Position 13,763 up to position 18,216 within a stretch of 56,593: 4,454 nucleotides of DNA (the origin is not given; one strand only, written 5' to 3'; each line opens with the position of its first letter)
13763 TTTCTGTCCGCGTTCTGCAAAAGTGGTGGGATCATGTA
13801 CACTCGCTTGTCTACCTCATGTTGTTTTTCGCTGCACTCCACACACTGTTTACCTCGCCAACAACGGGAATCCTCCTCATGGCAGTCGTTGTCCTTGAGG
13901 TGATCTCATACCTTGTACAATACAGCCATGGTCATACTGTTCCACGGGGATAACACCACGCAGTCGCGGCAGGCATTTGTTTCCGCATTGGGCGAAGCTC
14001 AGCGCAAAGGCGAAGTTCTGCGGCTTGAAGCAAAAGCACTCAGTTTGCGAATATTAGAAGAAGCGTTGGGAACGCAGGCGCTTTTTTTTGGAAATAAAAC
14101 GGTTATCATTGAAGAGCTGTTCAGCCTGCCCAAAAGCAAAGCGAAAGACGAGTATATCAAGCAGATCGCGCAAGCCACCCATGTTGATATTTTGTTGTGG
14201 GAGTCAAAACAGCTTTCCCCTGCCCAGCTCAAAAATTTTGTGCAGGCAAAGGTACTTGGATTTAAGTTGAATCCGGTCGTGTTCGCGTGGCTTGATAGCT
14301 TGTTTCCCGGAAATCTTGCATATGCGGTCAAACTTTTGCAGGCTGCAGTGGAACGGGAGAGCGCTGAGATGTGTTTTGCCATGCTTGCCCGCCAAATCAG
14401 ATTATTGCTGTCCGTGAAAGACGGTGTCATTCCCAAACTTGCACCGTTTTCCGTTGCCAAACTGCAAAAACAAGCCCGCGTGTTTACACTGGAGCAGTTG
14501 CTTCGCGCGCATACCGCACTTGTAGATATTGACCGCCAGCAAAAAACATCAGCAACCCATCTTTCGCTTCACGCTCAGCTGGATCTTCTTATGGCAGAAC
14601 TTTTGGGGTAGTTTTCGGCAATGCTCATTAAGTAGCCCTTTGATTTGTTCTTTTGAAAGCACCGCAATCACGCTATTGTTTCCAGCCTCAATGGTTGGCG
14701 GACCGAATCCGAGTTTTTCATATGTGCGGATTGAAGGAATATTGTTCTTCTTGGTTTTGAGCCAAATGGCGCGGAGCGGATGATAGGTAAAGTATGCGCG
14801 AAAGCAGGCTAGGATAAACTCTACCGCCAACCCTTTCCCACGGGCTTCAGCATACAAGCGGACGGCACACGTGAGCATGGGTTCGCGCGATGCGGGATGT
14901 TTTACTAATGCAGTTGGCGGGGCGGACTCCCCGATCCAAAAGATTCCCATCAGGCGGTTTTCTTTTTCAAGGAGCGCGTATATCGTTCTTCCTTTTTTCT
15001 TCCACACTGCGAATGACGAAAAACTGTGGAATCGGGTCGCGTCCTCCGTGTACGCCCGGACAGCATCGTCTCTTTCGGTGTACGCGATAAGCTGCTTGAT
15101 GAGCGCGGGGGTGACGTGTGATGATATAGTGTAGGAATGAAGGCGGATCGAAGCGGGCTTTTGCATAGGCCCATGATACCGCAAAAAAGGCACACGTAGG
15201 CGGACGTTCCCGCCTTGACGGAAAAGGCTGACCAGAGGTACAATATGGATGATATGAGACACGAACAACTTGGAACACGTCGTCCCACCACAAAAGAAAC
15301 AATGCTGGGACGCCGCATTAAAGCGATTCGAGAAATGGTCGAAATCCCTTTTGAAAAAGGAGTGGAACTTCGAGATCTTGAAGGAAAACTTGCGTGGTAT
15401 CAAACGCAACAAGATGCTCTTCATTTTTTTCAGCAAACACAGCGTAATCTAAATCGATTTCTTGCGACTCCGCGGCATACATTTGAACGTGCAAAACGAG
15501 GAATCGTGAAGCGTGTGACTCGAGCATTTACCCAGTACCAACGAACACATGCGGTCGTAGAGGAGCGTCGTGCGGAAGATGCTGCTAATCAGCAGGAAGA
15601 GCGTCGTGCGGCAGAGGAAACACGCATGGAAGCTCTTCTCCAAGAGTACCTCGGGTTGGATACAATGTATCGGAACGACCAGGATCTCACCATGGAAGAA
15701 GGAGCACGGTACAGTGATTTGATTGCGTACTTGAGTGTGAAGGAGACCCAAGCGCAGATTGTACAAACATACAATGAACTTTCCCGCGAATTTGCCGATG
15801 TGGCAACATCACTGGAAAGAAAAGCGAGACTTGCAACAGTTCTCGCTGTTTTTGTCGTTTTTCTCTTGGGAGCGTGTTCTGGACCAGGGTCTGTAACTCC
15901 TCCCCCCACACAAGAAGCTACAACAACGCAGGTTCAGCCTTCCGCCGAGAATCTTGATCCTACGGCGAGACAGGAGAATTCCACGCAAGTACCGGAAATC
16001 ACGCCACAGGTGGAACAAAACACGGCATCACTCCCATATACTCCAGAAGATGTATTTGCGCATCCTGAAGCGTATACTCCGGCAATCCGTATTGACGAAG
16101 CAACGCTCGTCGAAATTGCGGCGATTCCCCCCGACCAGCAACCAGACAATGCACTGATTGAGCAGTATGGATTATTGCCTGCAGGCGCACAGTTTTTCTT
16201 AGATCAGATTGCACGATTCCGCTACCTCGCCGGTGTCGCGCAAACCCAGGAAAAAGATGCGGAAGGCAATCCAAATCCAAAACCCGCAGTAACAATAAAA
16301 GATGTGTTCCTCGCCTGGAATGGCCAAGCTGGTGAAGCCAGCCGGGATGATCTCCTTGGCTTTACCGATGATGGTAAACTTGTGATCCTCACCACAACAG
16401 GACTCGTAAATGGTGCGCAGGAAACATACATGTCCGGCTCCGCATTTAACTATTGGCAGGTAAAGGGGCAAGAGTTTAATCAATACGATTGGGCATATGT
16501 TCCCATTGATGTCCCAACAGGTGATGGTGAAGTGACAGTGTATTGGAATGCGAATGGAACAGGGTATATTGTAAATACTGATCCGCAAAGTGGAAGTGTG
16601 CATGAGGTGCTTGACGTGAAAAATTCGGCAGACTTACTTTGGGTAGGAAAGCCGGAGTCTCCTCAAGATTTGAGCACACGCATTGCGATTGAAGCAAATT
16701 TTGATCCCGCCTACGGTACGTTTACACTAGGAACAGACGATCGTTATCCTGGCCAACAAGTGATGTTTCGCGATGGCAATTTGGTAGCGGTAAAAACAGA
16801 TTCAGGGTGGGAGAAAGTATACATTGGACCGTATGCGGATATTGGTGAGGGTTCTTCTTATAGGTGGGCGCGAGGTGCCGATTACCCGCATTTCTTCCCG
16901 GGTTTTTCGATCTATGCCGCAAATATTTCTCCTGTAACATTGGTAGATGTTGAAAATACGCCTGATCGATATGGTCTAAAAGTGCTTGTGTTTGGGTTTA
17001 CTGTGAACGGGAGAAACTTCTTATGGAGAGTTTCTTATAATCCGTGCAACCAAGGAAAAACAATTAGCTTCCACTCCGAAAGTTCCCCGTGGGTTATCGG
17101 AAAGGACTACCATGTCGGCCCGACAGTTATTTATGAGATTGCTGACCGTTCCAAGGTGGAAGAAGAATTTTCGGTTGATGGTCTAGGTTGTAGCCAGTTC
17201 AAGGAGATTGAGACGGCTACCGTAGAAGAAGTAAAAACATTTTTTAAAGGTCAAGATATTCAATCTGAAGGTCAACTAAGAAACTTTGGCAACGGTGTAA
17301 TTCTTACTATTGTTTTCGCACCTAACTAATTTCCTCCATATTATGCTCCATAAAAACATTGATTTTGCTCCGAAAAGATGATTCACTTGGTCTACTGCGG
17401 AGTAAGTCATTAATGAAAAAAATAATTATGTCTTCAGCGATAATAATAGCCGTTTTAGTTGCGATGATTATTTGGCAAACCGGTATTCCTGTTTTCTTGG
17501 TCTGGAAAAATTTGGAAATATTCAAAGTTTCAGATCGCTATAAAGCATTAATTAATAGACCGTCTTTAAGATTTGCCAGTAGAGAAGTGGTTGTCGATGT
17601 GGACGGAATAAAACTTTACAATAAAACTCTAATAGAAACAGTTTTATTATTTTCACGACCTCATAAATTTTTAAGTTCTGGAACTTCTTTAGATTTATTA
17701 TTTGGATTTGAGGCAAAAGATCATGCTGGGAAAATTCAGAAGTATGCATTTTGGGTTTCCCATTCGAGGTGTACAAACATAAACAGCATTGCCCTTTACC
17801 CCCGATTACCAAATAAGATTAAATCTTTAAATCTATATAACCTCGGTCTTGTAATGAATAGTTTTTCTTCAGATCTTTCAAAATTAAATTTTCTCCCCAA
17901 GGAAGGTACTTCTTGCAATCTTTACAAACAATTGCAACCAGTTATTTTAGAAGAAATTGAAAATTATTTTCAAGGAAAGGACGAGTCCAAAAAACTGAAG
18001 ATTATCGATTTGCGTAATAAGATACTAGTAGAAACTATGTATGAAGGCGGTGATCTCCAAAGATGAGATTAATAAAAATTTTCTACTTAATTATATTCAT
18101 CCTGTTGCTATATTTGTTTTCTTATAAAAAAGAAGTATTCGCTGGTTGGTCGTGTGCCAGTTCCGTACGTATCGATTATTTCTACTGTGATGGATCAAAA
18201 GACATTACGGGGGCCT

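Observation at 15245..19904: Compositionally mosaic three-gene surface-protein cassette (candidate host-attachment locus)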

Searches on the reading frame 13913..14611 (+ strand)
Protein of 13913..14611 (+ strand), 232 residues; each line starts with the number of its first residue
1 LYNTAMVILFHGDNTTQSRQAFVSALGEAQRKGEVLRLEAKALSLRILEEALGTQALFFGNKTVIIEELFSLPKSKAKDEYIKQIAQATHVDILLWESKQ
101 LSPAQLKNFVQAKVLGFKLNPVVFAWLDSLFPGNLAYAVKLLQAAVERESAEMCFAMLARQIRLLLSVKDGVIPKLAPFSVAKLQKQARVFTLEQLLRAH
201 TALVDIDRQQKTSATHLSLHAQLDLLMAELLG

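Call 4: search_protein_families(library=pfam, proteins=[window:13913-14611:+], max_evalue=0.1)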
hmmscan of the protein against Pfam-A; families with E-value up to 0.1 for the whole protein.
window:13913-14611:+ (232 aa): 1 family
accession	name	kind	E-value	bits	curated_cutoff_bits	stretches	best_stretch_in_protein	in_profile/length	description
PF21694.2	DNA_pol3_delta_C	-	1.6e-10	41.4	27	2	175-223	68-116/121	DNA polymerase III delta subunit, C-terminal domain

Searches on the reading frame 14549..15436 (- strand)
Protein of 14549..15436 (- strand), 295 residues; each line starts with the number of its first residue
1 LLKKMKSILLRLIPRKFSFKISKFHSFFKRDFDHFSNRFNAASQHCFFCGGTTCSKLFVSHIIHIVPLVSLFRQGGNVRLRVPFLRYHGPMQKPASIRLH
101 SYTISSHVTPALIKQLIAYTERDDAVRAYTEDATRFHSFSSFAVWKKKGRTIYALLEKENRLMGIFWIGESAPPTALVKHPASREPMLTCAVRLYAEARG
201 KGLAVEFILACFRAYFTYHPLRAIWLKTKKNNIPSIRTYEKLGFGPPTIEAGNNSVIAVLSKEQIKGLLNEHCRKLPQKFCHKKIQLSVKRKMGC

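Call 4: search_protein_families(library=pfam, proteins=[window:14549-15436:-], max_evalue=0.1)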
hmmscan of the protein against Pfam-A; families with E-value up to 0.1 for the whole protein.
window:14549-15436:- (295 aa): 3 families
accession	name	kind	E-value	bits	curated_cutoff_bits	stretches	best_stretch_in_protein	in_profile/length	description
PF13302.13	Acetyltransf_3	-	3e-08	34.9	25.4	1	121-244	20-137/138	Acetyltransferase (GNAT) domain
PF00583.31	Acetyltransf_1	-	1.9e-06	28.6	20.7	1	151-244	34-116/116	Acetyltransferase (GNAT) family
PF08445.16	FR47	-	0.04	14.3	22.1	0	191-244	26-77/86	FR47-like protein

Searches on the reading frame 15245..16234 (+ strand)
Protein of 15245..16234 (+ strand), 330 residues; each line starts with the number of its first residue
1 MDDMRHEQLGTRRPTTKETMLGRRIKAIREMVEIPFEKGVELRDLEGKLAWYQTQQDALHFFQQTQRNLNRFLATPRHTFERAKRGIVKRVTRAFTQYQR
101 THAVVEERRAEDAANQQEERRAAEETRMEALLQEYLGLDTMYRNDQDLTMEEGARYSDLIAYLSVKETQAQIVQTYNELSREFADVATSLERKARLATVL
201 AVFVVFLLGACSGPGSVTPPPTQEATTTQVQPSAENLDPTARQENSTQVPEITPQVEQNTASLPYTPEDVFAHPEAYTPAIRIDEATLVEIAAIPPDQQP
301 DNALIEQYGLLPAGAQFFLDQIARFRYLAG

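Call 90: find_related_loci(query=window:15245-16234:+, collection=metagenome_contigs, flank=7000)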
Query window:15245-16234:+ (330 aa) in metagenome_contigs; peptide patterns used: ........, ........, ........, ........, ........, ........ (x = any residue, [..] = any of these).
141 stretches matched a pattern, but none encodes a relative of the query by tblastn (E <= 1e-3).

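Call 92: find_related_loci(query=A4, collection=metagenome_contigs, flank=7000)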
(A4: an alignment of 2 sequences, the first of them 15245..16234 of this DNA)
Query A4 (330 aa) in metagenome_contigs; peptide patterns used: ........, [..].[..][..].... (x = any residue, [..] = any of these).
171 stretches matched a pattern; 2 encode a relative of the query (tblastn E <= 1e-3); 2 distinct loci.
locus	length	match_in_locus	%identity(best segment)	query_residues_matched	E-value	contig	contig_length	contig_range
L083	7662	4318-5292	68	1-330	1e-133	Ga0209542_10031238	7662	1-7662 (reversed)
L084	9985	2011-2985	68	1-330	1e-133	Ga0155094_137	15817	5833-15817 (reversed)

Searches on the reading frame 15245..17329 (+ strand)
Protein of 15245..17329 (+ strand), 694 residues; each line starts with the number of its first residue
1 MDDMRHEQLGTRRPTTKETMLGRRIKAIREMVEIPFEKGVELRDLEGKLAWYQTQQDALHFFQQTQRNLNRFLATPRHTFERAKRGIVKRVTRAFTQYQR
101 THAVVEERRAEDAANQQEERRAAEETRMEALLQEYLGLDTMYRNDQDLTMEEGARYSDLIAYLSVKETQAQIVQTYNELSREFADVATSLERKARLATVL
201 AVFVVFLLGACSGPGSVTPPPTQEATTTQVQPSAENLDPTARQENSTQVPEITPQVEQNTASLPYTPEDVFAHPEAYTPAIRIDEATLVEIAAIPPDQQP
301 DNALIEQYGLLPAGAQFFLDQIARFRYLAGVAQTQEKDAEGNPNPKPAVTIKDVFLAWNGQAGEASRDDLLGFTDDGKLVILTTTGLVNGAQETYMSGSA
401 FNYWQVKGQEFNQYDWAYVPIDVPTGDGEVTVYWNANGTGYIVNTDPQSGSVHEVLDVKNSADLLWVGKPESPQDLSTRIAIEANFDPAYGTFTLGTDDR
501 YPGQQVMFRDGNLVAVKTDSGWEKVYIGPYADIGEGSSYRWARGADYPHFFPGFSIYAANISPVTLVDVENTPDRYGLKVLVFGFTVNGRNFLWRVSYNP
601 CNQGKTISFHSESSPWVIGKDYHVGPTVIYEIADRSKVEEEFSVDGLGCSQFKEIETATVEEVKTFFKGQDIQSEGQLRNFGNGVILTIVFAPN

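Call 4: search_protein_families(library=pfam, proteins=[window:15245-17329:+], max_evalue=0.1)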
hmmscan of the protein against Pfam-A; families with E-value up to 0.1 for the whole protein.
window:15245-17329:+ (694 aa): 0 families

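Call 5: search_protein_families(library=ncbifam, proteins=[window:15245-17329:+], max_evalue=0.1)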
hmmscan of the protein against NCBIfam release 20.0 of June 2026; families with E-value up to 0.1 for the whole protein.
window:15245-17329:+ (694 aa): 2 families
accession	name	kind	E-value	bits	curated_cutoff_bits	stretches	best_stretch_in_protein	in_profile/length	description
TIGR03042.1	PS_II_psbQ_bact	equivalog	0.015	15.1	106.9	1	196-239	4-47/142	photosystem II protein PsbQ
NF041057.1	Rcas_1661_fam_Se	equivalog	0.1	12.2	190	0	201-258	2-60/247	Rcas_1661 family thioredoxin-like (seleno)lipoprotein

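Call 6: search_protein_families(library=phrogs, proteins=[window:15245-17329:+], max_evalue=0.1)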
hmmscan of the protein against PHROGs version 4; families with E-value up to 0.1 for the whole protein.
window:15245-17329:+ (694 aa): 0 families

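Call 16: find_homologous_proteins(query=window:15245-17329:+, max_evalue=0.001)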
Query window:15245-17329:+ (694 aa): 2 proteins with E <= 0.001 among 8000 candidates.
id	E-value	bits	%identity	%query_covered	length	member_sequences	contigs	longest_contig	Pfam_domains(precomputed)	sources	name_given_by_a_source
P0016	0.0e+0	1586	100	100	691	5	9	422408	-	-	-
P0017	7.9e-158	545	60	67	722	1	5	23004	-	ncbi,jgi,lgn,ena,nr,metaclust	ncbi:MAG: hypothetical protein A2804_02310 [Candidatus Pacebacteria bacterium RIFCSPHIGHO2_01_FULL_4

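Call 75: search_protein_families(library=pfam, alignment_id=A3, max_evalue=0.001)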
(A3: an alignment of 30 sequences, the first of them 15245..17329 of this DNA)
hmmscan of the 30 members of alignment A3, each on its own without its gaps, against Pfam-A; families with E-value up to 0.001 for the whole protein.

A. member 1, window:15245-17329:+ (694 aa): 0 families

B. families by the number of members that match (of 30 scanned): 5 families
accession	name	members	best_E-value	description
PF10432.14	bact-PGI_C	1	2.6e-30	Bacterial phospho-glucose isomerase C-terminal SIS domain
PF08239.17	SH3_3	1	1.4e-13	Bacterial SH3 domain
PF01380.27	SIS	1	7.1e-08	SIS domain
PF18348.7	SH3_16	1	6.8e-07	Bacterial dipeptidyl-peptidase Sh3 domain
PF00342.24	PGI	1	1.6e-05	Phosphoglucose isomerase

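Call 81: search_protein_families(library=padloc, proteins=[window:15245-17329:+], max_evalue=0.01)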
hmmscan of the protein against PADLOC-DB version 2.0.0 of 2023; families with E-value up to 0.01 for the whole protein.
window:15245-17329:+ (694 aa): 0 families

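Call 82: search_solved_structures(query=window:15245-17329:+, max_evalue=1)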
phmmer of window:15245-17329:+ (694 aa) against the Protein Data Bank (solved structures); distinct sequences matched with E-value up to 1: 1.
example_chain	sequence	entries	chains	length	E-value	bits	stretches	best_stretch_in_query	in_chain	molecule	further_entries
8hsj_A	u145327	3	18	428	0.23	12.8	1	158-271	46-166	Transcription termination factor Rho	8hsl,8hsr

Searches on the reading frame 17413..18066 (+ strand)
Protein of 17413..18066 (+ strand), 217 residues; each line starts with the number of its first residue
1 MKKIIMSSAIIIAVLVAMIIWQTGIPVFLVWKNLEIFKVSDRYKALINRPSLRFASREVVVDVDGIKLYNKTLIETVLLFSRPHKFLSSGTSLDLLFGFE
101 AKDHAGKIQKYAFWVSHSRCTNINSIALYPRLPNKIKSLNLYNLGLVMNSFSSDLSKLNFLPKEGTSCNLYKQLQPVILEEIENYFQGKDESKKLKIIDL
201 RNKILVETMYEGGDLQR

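Call 4: search_protein_families(library=pfam, proteins=[window:17413-18066:+], max_evalue=0.1)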
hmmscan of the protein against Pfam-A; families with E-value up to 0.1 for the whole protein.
window:17413-18066:+ (217 aa): 0 families

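Call 5: search_protein_families(library=ncbifam, proteins=[window:17413-18066:+], max_evalue=0.1)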
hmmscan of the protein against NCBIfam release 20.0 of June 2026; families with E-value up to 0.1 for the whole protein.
window:17413-18066:+ (217 aa): 0 families

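Call 6: search_protein_families(library=phrogs, proteins=[window:17413-18066:+], max_evalue=0.1)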
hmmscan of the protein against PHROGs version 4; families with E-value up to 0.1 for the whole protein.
window:17413-18066:+ (217 aa): 0 families

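Call 17: find_homologous_proteins(query=window:17413-18066:+, max_evalue=0.01)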
Query window:17413-18066:+ (217 aa): 1 proteins with E <= 0.01 among 392 candidates.
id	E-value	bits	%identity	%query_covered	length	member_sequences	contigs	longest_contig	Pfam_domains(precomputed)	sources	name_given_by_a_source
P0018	3.7e-137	473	100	100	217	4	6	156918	-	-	-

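Call 81: search_protein_families(library=padloc, proteins=[window:17413-18066:+], max_evalue=0.01)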
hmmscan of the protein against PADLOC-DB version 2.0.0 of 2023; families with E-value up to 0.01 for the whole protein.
window:17413-18066:+ (217 aa): 0 families

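Call 83: search_solved_structures(query=window:17413-18066:+, max_evalue=1)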
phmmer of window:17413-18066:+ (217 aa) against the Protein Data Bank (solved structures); distinct sequences matched with E-value up to 1: 0.
